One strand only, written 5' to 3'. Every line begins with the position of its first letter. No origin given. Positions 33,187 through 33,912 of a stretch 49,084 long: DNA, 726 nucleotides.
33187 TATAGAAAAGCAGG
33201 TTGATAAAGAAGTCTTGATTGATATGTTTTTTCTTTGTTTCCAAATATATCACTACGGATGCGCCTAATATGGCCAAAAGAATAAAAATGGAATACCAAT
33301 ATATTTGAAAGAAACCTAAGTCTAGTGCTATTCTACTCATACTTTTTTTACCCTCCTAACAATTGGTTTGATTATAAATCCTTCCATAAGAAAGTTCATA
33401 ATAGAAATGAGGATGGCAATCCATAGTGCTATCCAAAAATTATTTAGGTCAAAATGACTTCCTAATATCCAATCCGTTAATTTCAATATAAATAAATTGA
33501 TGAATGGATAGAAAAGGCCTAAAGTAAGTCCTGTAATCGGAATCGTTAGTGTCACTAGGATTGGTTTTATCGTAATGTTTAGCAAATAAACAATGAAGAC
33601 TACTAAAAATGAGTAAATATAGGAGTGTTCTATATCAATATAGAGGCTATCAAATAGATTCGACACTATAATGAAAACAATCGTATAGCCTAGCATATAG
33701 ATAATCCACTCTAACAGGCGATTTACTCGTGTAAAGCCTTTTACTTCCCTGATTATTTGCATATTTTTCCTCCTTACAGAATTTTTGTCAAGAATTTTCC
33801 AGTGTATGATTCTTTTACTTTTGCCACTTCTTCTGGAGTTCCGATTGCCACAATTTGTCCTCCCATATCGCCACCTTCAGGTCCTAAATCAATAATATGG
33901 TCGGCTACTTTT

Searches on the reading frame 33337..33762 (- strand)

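Call 3: search_protein_families(library=pfam, proteins=[window:33337-33762:-], max_evalue=0.1)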
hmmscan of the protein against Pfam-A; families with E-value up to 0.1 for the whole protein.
window:33337-33762:- (141 aa): 1 family
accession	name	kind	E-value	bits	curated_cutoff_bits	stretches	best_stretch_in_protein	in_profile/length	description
PF04020.18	Phage_holin_4_2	-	9.2e-19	68.4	28.8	1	18-124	2-104/105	Mycobacterial 4 TMS phage holin, superfamily IV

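Call 4: search_protein_families(library=ncbifam, proteins=[window:33337-33762:-], max_evalue=0.1)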
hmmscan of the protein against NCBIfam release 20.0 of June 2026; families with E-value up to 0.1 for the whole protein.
window:33337-33762:- (141 aa): 0 families
